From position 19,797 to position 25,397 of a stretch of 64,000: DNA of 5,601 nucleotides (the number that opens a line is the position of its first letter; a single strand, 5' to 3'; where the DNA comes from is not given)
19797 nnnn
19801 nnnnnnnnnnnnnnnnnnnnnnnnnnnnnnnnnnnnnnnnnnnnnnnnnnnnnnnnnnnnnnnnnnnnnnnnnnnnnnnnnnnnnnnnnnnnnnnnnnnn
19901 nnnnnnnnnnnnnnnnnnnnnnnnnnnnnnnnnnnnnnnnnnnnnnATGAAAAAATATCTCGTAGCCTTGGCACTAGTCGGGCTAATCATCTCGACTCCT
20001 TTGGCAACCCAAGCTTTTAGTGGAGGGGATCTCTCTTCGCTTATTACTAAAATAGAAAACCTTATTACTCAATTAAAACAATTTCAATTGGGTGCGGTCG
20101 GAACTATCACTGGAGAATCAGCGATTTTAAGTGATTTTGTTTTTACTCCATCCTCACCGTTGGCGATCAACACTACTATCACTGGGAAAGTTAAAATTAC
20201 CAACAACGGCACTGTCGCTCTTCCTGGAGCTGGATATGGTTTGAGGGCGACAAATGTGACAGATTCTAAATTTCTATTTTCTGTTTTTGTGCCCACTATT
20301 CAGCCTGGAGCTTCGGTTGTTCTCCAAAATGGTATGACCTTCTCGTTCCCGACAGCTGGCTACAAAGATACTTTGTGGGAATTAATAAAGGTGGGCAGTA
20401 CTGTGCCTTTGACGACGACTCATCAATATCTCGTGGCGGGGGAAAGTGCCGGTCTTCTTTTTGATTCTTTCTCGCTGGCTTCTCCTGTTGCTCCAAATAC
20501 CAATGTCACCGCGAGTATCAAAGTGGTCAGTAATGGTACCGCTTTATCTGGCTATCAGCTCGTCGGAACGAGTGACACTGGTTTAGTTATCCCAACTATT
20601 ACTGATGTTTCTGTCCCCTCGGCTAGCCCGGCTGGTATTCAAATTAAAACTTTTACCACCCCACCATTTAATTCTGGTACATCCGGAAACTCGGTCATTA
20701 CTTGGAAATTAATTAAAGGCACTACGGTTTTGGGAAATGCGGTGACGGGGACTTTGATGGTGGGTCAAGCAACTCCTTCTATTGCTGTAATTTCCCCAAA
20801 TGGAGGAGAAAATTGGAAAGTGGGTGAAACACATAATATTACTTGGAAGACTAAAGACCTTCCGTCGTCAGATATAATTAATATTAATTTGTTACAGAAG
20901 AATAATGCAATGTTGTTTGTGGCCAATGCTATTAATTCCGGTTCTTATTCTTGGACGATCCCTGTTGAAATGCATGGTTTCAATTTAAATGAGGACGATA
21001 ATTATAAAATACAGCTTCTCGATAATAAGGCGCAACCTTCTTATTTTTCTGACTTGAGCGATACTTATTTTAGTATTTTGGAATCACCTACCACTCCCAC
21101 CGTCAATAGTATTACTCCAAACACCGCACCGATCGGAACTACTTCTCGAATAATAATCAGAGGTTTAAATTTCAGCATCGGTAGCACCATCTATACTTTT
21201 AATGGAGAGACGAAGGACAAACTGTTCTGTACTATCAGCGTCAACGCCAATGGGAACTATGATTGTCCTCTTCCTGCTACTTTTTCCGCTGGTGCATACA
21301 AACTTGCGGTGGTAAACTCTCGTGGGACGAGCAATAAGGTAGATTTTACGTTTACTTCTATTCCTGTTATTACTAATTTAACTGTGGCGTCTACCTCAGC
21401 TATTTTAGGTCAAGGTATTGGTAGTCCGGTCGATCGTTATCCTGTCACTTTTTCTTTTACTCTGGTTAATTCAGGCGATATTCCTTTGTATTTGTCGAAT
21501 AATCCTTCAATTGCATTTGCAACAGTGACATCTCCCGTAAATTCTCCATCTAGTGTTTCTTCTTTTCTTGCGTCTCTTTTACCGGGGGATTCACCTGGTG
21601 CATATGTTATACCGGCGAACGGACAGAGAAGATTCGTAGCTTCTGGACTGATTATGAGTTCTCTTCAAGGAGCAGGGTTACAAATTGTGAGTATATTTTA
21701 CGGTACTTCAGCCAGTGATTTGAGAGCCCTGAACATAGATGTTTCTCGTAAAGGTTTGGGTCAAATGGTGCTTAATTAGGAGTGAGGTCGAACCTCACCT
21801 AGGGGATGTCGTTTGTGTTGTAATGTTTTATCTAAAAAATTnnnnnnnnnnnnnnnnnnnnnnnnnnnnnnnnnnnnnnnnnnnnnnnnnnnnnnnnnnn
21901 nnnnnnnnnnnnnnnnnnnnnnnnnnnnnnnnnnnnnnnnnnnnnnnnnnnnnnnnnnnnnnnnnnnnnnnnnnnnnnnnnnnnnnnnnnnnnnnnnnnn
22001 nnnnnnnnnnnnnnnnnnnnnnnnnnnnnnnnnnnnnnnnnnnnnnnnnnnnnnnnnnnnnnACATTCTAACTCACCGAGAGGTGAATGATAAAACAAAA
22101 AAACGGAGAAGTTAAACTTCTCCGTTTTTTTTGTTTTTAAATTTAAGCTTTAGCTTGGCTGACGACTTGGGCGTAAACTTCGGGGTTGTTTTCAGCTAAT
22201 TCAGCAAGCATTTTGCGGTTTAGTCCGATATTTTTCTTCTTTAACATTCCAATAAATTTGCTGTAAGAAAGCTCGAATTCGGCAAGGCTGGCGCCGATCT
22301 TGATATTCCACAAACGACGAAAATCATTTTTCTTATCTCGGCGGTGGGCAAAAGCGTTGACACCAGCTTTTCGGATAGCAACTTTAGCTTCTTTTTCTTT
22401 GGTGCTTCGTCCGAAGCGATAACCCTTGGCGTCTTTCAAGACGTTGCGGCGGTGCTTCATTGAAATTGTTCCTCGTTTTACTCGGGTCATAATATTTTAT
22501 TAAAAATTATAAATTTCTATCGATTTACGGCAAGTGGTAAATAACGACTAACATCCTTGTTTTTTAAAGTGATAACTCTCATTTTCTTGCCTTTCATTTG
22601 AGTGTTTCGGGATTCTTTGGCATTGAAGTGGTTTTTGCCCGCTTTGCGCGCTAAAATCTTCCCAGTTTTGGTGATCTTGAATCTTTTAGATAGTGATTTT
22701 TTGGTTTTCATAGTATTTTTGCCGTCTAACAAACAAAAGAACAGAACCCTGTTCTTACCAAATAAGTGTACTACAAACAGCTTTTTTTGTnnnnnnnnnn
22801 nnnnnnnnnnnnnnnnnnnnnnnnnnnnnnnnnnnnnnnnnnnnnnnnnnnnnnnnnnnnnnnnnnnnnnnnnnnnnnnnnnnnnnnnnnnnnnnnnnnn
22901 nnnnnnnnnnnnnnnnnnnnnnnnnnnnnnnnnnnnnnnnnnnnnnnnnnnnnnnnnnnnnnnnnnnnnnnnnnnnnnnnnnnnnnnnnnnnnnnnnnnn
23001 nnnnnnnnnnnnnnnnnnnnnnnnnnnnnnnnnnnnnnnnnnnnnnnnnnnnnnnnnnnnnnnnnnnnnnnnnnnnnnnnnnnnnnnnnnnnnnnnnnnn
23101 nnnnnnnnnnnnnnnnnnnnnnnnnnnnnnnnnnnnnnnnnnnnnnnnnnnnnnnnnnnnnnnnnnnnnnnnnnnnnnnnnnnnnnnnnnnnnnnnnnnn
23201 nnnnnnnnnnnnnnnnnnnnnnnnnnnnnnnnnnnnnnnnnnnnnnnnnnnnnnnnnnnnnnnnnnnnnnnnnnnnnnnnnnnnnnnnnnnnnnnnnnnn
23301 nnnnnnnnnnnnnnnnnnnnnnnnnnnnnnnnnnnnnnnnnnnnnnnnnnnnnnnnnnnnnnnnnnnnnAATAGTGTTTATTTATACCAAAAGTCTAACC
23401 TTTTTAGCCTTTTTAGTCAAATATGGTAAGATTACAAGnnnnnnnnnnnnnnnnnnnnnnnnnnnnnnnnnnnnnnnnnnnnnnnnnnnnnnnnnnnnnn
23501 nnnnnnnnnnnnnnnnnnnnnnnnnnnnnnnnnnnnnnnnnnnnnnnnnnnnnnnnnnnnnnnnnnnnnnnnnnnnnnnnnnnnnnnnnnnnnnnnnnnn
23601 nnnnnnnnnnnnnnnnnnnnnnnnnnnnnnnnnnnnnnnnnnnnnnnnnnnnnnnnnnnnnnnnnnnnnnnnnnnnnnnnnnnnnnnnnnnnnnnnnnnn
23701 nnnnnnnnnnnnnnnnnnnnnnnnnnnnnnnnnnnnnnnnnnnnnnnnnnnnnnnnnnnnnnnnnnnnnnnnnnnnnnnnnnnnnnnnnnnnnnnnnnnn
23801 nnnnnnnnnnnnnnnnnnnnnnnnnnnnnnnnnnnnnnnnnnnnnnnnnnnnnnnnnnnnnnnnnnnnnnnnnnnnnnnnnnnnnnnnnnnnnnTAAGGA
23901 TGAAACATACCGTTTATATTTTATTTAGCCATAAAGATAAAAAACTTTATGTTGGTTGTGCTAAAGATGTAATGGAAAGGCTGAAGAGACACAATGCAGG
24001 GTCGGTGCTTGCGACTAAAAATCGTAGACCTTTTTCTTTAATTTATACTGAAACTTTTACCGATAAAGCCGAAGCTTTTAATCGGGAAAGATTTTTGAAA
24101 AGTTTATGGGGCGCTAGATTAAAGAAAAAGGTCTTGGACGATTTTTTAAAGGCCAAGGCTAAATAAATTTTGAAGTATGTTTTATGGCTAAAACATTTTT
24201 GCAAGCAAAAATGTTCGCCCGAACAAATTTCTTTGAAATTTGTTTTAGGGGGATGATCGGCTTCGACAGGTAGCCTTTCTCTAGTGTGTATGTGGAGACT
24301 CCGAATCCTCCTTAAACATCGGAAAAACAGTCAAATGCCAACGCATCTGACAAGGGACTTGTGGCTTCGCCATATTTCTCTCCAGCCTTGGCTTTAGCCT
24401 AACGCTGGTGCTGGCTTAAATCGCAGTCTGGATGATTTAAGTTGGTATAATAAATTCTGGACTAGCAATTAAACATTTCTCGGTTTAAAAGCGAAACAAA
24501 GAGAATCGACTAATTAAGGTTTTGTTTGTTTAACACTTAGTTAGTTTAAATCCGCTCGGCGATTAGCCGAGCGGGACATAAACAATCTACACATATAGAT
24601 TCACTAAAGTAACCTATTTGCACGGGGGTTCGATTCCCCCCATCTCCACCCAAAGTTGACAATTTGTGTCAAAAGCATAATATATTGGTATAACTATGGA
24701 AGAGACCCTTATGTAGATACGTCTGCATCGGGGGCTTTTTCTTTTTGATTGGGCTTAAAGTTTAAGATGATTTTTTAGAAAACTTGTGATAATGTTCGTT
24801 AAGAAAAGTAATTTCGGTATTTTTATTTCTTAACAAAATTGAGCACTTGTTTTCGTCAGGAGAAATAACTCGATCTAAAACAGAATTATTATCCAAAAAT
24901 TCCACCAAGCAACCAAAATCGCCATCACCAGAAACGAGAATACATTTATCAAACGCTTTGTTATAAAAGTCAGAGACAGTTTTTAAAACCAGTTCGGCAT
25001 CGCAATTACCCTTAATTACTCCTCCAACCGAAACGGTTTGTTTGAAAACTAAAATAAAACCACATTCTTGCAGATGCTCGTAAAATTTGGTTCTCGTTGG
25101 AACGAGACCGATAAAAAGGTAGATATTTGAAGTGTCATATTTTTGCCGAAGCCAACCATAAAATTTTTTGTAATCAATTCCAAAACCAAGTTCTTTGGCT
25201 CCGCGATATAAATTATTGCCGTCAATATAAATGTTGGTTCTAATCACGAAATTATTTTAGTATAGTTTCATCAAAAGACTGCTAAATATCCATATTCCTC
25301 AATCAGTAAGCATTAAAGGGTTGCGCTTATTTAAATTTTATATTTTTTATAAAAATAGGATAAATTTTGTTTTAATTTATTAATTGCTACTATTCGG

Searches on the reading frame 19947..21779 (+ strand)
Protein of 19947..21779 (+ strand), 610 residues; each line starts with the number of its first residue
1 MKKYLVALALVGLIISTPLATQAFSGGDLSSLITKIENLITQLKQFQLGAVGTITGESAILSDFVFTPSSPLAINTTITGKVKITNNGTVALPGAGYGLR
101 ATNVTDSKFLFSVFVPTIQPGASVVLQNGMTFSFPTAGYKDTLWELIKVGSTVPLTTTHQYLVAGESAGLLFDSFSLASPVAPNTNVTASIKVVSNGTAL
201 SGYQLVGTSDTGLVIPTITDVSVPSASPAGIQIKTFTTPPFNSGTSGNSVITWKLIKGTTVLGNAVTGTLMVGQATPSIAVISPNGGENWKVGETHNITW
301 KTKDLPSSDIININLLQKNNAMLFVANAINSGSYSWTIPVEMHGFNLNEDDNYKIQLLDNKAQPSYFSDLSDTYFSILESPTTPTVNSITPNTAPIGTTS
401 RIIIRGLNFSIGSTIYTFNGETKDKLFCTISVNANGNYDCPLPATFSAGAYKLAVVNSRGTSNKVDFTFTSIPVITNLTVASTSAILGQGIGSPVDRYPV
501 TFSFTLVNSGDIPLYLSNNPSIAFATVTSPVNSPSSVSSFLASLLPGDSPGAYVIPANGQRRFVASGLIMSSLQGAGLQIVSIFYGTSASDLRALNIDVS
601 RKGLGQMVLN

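Call 14: search_protein_families(library=pfam, proteins=[window:19947-21779:+], max_evalue=0.01)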
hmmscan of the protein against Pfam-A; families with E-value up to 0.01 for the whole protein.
window:19947-21779:+ (610 aa): 2 families
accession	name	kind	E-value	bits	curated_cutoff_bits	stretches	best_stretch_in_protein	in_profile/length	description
PF10342.15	Kre9_KNH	-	9.6e-07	29.9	24.6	1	283-364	1-82/94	Kre9/KNH-like N-terminal Ig-like domain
PF01833.30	TIG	-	0.00023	21.5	20.9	1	384-469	1-84/84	IPT/TIG domain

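Call 17: find_encoding_contigs(protein=window:19947-21779:+, flank=3000, max_places=10)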
Protein window:19947-21779:+ (610 aa): no gene with exactly this product is on record in the collection.

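Call 28: find_homologous_proteins(query=window:19947-21779:+)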
Query window:19947-21779:+ (610 aa): 62 proteins with E <= 0.001 among 8000 candidates.
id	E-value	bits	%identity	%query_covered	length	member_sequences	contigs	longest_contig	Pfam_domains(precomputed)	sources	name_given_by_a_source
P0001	0.0e+0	1310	100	100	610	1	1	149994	PF10342.16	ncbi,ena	-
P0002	8.8e-59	218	33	27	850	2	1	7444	PF10342.16,PF14610.13,PF13860.13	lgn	-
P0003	8.7e-58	214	35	20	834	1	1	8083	PF10342.16,PF14610.13,PF13860.13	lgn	-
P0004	2.2e-48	183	37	21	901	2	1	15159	PF10342.16,PF18962.8,PF14610.13,PF19119.6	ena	-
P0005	4.3e-47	179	49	34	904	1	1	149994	PF10342.16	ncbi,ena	-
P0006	7.0e-40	155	29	31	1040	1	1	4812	PF10342.16,PF18962.8,PF14610.13,PF23192.2,PF00041.28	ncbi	ncbi:MAG: Ser-Thr-rich GPI-anchored membrane family protein, partial [Candidatus Kariarchaeaceae arc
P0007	1.7e-36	144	36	17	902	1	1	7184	PF10342.16,PF14610.13,PF01471.24,PF00041.28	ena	-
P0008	2.8e-36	143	33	34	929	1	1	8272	PF02922.25,PF10342.16,PF23192.2,PF06739.18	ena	-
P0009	5.3e-36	142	31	34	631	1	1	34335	PF10670.16,PF10342.16,PF24943.1,PF14699.13,PF23192.2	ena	-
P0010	6.5e-35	139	31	34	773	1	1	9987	PF15418.13,PF17957.8,PF10342.16,PF14610.13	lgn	-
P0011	2.6e-32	130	29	46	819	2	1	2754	PF23376.2,PF10342.16,PF18962.8,PF13860.13,PF00041.28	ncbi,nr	ncbi:MAG: T9SS type A sorting domain-containing protein, partial [Bacteroidetes bacterium]|nr:T9SS t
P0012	3.8e-30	123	36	20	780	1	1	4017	PF10342.16,PF23795.2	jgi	jgi:ethanolamine utilization protein EutP (predicted NTPase)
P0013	1.4e-29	121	37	17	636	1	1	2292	PF10342.16,PF14610.13,PF21471.4,PF03174.20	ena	-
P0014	1.2e-27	115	30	26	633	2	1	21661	PF14610.13,PF21471.4,PF03174.20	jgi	-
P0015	1.1e-26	112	30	36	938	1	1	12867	PF10342.16,PF18962.8,PF13529.14,PF23192.2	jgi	jgi:hypothetical protein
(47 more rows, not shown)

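Call 29: find_encoding_contigs(protein=P0001, flank=10000, max_places=5)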
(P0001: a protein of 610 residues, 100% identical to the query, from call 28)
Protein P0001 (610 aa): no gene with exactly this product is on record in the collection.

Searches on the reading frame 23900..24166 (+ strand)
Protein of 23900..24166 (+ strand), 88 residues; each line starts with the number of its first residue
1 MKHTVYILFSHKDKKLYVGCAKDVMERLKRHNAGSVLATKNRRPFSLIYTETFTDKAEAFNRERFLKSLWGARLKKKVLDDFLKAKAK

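Call 38: search_protein_families(library=pfam, proteins=[window:23900-24166:+], max_evalue=0.01)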
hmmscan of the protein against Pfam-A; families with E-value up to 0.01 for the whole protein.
window:23900-24166:+ (88 aa): 1 family
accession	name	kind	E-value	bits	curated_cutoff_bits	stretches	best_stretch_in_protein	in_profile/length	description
PF01541.30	GIY-YIG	-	3.8e-15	56.4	22.6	1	2-71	1-73/78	GIY-YIG catalytic domain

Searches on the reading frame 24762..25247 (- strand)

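Call 38: search_protein_families(library=pfam, proteins=[window:24762-25247:-], max_evalue=0.01)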
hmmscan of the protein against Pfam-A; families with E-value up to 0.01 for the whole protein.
window:24762-25247:- (161 aa): 1 family
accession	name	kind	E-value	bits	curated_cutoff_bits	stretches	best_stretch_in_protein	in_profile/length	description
PF01936.24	NYN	-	2e-15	58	24.2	1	3-145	1-140/145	NYN domain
